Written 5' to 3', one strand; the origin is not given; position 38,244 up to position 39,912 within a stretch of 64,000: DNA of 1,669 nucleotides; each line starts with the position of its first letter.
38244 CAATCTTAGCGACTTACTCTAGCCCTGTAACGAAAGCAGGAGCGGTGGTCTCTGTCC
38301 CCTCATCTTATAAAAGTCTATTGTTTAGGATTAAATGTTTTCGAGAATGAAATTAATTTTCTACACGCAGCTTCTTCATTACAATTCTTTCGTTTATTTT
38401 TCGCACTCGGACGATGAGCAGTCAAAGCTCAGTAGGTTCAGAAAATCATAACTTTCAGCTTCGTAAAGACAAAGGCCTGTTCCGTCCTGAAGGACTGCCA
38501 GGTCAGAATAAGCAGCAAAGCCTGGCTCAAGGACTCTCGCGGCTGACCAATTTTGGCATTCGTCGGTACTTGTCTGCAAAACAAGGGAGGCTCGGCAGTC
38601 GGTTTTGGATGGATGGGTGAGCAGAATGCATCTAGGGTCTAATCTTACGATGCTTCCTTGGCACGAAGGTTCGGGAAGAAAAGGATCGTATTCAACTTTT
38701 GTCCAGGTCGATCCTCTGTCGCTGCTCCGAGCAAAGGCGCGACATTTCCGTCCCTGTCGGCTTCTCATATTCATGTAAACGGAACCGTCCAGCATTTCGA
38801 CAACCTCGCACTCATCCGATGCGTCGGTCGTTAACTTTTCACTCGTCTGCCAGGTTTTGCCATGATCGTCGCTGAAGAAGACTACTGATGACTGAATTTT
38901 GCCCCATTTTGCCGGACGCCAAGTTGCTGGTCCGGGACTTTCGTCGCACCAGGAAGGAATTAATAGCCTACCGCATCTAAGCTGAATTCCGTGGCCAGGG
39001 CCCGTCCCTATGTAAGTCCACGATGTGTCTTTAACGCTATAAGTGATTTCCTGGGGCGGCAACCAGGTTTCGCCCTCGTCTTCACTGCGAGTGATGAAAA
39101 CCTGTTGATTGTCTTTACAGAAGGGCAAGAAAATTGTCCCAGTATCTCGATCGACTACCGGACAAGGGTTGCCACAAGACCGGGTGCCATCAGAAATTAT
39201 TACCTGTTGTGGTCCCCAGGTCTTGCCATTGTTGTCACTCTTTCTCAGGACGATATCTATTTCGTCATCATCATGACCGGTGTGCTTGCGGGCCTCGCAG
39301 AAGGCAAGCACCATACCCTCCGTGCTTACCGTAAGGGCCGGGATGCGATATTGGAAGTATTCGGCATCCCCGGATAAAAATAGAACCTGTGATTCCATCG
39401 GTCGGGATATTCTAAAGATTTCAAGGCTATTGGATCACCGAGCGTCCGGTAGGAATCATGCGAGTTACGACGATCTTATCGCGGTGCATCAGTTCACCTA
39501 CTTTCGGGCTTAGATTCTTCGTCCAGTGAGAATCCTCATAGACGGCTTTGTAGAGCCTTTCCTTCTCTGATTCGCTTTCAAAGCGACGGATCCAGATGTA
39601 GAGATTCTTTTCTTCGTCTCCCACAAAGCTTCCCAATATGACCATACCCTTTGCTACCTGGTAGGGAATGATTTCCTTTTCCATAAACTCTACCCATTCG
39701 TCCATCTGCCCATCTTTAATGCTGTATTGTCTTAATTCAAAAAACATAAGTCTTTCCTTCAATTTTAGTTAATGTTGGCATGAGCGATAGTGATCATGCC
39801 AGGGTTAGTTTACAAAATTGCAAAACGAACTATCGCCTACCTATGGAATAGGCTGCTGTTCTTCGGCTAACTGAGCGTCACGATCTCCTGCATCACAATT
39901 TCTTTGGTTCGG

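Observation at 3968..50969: About 47 kb of apparently cytoplasmic catabolic genes built from four expanded enzyme families, with one transporter and no regulator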

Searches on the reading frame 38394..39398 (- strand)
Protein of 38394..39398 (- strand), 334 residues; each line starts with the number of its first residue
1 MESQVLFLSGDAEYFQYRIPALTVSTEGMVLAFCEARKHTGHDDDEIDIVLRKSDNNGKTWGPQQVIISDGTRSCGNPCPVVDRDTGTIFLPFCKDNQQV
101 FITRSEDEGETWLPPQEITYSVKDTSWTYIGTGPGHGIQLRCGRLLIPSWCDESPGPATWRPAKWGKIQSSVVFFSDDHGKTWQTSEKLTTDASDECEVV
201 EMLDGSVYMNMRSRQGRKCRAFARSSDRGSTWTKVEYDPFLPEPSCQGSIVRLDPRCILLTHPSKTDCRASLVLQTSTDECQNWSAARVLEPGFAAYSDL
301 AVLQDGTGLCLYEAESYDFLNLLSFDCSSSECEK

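Call 7: search_protein_families(library=pfam, proteins=[window:38394-39398:-], max_evalue=0.01)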
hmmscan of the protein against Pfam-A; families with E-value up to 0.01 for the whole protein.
window:38394-39398:- (334 aa): 7 families
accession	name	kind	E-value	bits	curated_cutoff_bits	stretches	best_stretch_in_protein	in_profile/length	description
PF13088.12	BNR_2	-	1.3e-35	123.6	31.4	1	31-306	4-273/277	BNR repeat-like domain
PF13859.12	BNR_3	-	1.4e-21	77.6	27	1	24-313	5-308/308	BNR repeat-like domain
PF24316.1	Tli3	-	1.3e-06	29.2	27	0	169-207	82-125/129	T6SS Tli3 immunity protein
PF21471.3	Reelin_subrepeat-B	-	2.6e-06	27.7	27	0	170-200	59-89/127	Reelin subrepeat B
PF15902.12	Sortilin-Vps10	-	3.9e-06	26.4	33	1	173-286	3-111/446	Sortilin, neurotensin receptor 3,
PF02012.26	BNR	-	5.5e-06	26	27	0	174-185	1-12/12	BNR/Asp-box repeat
PF15899.11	BNR_6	-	0.00056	20.2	27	0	224-234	3-13/14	BNR-Asp box repeat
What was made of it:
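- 38394..39398 (-): g33, GH33 sialidase homologue, 334 aa, no signal peptide. BNR_2 and BNR_3 (call 7).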

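Call 18: find_homologous_proteins(query=window:38394-39398:-, max_evalue=1e-10)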
Query window:38394-39398:- (334 aa): 7176 proteins with E <= 1e-10 among 8000 candidates; the best 120 are listed.
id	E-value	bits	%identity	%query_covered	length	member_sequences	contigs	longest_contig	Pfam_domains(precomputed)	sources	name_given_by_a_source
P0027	5.2e-211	718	91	100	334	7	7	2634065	PF13859.13,PF24316.2,PF02012.27,PF15902.13,PF13088.13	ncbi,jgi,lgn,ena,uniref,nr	ncbi:MAG: Sialidase [Candidatus Moanabacter tarae]|uniref:exo-alpha-sialidase n=1 Tax=Candidatus Moa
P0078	7.6e-169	579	73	100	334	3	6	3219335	PF13859.13,PF24316.2,PF02012.27,PF13088.13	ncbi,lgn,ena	-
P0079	3.3e-156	538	70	98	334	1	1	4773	PF13859.13,PF24316.2,PF13088.13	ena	-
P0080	9.1e-153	526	67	100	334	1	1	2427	PF13859.13,PF24316.2,PF02012.27,PF13088.13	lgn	-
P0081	1.5e-149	516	68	96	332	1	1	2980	PF13859.13,PF24316.2,PF02012.27,PF13088.13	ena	-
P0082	1.8e-144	499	66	96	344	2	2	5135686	PF13859.13,PF25852.1,PF24316.2,PF15902.13,PF13088.13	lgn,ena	-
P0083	8.9e-144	497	64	98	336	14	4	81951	PF13859.13,PF13088.13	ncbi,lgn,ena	-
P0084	1.0e-143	497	65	97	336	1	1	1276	PF13859.13,PF02012.27,PF13088.13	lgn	-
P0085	1.8e-142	493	66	96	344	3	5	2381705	PF13859.13,PF24316.2,PF13088.13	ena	-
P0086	1.2e-141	490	65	96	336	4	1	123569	PF13859.13,PF24316.2,PF02012.27,PF13088.13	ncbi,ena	-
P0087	5.6e-141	488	65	95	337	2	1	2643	PF13859.13,PF24316.2,PF02012.27,PF13088.13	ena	-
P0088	7.3e-141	487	64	98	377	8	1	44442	PF13859.13,PF24316.2,PF21471.4,PF13088.13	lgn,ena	-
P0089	1.1e-140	487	64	97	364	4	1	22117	PF13859.13,PF24316.2,PF02012.27,PF13088.13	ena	-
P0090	1.5e-140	486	63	98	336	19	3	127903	PF13859.13,PF24316.2,PF13088.13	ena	-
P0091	4.1e-140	485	66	96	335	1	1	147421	PF13859.13,PF24316.2,PF02012.27,PF13088.13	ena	-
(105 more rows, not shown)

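Call 19: find_encoding_contigs(protein=P0078, flank=10000, max_places=3)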
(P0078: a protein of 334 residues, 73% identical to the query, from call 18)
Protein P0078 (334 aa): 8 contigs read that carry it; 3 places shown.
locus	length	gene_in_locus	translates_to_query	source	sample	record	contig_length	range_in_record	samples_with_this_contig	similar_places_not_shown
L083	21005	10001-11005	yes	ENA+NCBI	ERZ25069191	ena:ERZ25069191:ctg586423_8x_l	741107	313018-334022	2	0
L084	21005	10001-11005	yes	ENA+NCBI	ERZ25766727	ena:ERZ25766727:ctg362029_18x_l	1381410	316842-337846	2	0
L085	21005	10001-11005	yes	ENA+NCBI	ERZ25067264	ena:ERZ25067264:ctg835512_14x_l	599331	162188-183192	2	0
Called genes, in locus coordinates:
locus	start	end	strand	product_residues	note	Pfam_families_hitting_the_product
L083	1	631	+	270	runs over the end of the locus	PF01144:CoA_trans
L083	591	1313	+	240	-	-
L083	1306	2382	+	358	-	PF01408:GFO_IDH_MocA, PF02894:GFO_IDH_MocA_C, PF22725:GFO_IDH_MocA_C3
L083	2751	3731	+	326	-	PF00378:ECH_1, PF16113:ECH_2, PF01261:AP_endonuc_2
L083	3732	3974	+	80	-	PF01408:GFO_IDH_MocA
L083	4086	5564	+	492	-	PF01609:DDE_Tnp_1 (faint)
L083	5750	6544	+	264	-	PF22725:GFO_IDH_MocA_C3, PF02894:GFO_IDH_MocA_C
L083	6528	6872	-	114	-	-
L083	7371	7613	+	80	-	-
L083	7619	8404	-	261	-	PF21804:Transposase_29 (weak)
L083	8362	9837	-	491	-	-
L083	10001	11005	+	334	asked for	PF24316:Tli3 (faint), PF13859:BNR_3, PF13088:BNR_2, PF02012:BNR (faint)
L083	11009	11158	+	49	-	-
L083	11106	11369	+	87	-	PF13711:DUF4160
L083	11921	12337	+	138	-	-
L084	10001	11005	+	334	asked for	PF24316:Tli3 (faint), PF13859:BNR_3, PF13088:BNR_2, PF02012:BNR (faint)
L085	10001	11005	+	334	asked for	PF24316:Tli3 (faint), PF13859:BNR_3, PF13088:BNR_2, PF02012:BNR (faint)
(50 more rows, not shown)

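Call 20: find_encoding_contigs(protein=P0082, flank=10000, max_places=2)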
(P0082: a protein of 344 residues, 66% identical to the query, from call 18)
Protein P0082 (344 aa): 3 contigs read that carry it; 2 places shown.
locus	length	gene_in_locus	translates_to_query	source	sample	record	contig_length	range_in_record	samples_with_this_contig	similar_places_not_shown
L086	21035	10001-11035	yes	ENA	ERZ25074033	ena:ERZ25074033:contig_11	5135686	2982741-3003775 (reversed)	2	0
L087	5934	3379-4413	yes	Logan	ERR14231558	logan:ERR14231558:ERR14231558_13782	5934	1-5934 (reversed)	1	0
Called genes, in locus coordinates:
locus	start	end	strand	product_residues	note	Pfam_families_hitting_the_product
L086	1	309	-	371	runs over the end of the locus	PF02746:MR_MLE_N, PF13378:MR_MLE_C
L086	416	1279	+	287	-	PF02633:Creatininase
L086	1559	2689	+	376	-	PF04909:Amidohydro_2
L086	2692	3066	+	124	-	PF00355:Rieske, PF13806:Rieske_2 (faint)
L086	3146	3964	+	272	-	PF08240:ADH_N, PF00107:ADH_zinc_N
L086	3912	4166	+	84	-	-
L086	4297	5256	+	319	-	PF01261:AP_endonuc_2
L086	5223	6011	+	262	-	PF01261:AP_endonuc_2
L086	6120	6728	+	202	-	-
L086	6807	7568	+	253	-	PF05721:PhyH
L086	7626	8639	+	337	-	PF08240:ADH_N (weak), PF00107:ADH_zinc_N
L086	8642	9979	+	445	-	PF00202:Aminotran_3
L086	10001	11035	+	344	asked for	PF25852:DUF6242_C (faint), PF13859:BNR_3, PF24316:Tli3 (faint), PF13088:BNR_2, PF15902:Sortilin-Vps10 (faint)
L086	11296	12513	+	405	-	PF02746:MR_MLE_N, PF13378:MR_MLE_C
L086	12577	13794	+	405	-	PF02746:MR_MLE_N, PF13378:MR_MLE_C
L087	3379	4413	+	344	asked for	PF25852:DUF6242_C (faint), PF13859:BNR_3, PF24316:Tli3 (faint), PF13088:BNR_2, PF15902:Sortilin-Vps10 (faint)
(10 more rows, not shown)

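Call 24: search_solved_structures(query=window:38394-39398:-, max_evalue=0.001, show_alignments=1)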
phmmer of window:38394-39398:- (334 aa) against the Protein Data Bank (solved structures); distinct sequences matched with E-value up to 0.001: 83 (the best 60 are shown).
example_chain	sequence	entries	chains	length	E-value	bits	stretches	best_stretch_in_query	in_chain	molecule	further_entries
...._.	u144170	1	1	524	5e-34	121.1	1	2-315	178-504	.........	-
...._A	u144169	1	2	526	5e-34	121.1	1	2-315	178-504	Sialidase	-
8feb_A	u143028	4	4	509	9.3e-34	120.2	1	4-313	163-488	Sialidase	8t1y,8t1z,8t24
1eur_A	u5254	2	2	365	2.8e-33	118.6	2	102-314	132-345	SIALIDASE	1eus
8t26_A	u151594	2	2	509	4.9e-33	117.8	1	4-313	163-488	Sialidase, putative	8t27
6mnj_A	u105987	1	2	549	1.2e-32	116.5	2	96-315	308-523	Hz136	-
1eut_A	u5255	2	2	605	2.1e-32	115.7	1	5-314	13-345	SIALIDASE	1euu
8u2a_A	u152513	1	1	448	5.3e-32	114.4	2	95-320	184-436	Exo-alpha-sialidase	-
8u5o_A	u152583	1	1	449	5.4e-32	114.4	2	95-320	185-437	Exo-alpha-sialidase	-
2bf6_A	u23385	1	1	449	5.8e-32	114.3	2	95-320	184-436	EXO-ALPHA-SIALIDASE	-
2vk5_A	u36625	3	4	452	5.9e-32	114.2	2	95-321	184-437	EXO-ALPHA-SIALIDASE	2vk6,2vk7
1wcq_A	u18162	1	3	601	7e-32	114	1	5-314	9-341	SIALIDASE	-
1w8n_A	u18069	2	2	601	8e-32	113.8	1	5-314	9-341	BACTERIAL SIALIDASE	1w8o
2bzd_A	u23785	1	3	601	1.1e-31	113.3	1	5-314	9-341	BACTERIAL SIALIDASE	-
2ber_A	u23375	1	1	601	5.1e-31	111.2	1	5-314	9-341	BACTERIAL SIALIDASE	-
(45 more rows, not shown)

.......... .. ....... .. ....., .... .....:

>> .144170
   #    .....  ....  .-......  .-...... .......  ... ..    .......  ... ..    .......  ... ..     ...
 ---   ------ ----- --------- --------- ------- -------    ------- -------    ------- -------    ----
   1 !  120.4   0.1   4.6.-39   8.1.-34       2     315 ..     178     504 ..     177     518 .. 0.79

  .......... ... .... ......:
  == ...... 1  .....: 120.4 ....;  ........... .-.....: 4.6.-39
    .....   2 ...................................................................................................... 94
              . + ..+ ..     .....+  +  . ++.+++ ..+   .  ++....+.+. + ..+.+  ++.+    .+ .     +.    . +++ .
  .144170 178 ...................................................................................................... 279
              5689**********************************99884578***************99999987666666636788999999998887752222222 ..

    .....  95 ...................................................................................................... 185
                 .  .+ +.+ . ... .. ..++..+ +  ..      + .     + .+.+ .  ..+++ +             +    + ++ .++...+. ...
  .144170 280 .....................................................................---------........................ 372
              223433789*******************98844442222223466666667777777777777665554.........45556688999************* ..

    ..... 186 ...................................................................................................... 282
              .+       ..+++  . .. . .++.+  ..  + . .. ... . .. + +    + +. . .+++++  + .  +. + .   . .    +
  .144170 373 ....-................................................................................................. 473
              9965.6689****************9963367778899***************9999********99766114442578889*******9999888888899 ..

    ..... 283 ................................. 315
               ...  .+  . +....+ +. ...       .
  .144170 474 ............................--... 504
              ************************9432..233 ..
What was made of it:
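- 38394..39398 (-): Solved sialidases at E 5e-34 (call 24).
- Checked: 38394-39398 matches BNR_2 and BNR_3, has a YRIP motif and 3 Asp boxes, and matches solved sialidases at E 5e-34 (call 24).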

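Call 30: find_related_loci(query=A1, collection=metagenome_contigs, flank=10000)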
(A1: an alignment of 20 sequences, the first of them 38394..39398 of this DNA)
Query A1 (334 aa) in metagenome_contigs; peptide patterns used: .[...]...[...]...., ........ (x = any residue, [..] = any of these).
600 stretches matched a pattern (row limit reached: there are more); 499 encode a relative of the query (tblastn E <= 1e-3); the best 80 are kept; 80 distinct loci.
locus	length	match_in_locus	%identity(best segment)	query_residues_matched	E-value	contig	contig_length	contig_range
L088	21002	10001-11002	91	1-334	0e+0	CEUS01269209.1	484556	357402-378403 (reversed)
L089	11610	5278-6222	64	1-313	7e-141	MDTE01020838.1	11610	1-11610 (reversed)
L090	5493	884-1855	63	4-326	1e-138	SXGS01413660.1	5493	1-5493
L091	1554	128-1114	62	1-325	5e-141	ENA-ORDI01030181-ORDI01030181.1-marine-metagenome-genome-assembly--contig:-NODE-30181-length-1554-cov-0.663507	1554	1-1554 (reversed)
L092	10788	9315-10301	59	1-327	1e-127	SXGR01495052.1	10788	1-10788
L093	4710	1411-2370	58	1-318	2e-127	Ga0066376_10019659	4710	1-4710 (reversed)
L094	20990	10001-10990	58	1-328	3e-126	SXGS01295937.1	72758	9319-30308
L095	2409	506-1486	56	1-326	1e-132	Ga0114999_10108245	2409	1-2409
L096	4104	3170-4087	59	1-304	2e-127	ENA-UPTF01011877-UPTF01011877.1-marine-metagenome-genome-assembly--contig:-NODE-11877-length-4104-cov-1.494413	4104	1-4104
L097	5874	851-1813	58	6-325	2e-123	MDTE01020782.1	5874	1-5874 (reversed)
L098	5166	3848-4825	58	1-326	2e-121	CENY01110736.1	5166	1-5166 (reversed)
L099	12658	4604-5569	56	1-315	1e-119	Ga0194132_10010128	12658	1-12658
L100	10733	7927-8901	56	1-326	3e-119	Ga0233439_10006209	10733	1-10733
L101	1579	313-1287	56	1-325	2e-127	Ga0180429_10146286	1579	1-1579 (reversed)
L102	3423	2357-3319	58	6-325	8e-120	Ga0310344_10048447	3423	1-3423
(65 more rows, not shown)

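Call 78: search_protein_families(library=pfam, alignment_id=A4, max_evalue=0.00001)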
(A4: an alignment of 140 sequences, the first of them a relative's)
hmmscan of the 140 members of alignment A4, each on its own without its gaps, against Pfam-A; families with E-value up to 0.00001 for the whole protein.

A. member 1, L089:1855-2772:+ (306 aa): 0 families

B. families by the number of members that match (of 140 scanned): 82 families (the first 25 are shown)
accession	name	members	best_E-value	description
PF13088.12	BNR_2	13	1.6e-34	BNR repeat-like domain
PF07394.17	DUF1501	10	2.3e-92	Protein of unknown function (DUF1501)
PF02012.26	BNR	6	3.1e-09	BNR/Asp-box repeat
PF13859.12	BNR_3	5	1.1e-11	BNR repeat-like domain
PF07690.21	MFS_1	4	4.7e-57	Major Facilitator Superfamily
PF05721.19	PhyH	4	2.1e-32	Phytanoyl-CoA dioxygenase (PhyH)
PF13360.13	PQQ_2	3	2.1e-35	Outer membrane protein assembly factor BamB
PF22725.1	GFO_IDH_MocA_C3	3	1.5e-25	GFO/IDH/MocA C-terminal domain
PF01408.29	GFO_IDH_MocA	3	3e-23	Oxidoreductase family, NAD-binding Rossmann fold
PF16126.11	DUF4838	2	3.9e-45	Domain of unknown function (DUF4838)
PF04074.18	DUF386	2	2.9e-33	YhcH/YjgK/YiaL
PF07729.17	FCD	2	1.3e-23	FCD domain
PF19051.5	GFO_IDH_MocA_C2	2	6.9e-23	Oxidoreductase family, C-terminal alpha/beta domain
PF00392.27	GntR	2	4.2e-16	Bacterial regulatory proteins, gntR family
PF02894.22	GFO_IDH_MocA_C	2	7.8e-16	Oxidoreductase family, C-terminal alpha/beta domain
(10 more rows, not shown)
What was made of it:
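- Closest known: Canonical sialic-acid. Same: Two of 140 ORFs neighbouring its homologues elsewhere carry DUF386 (YhcH family), which I recall as sialic-acid associated (call 78).
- Unbiased Pfam census of 140 ORFs within 3.5 kb of g33 homologues: BNR_2 13, DUF1501 10, PhyH 4, MFS 4, GFO 3 (call 78).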

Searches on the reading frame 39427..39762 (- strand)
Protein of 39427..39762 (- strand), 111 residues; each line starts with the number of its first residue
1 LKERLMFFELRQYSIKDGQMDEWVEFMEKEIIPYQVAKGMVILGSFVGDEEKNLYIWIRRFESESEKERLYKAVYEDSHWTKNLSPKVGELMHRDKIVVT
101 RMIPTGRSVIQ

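Call 7: search_protein_families(library=pfam, proteins=[window:39427-39762:-], max_evalue=0.01)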
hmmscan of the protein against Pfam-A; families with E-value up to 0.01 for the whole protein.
window:39427-39762:- (111 aa): 1 family
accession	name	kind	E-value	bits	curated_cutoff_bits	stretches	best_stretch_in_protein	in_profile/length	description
PF07978.19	NIPSNAP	-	1.4e-07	32.1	22.3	1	8-90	1-84/102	NIPSNAP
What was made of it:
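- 39427..39762 (-): g34, NIPSNAP-domain protein, 28 bp from g33. PF07978 (call 7).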
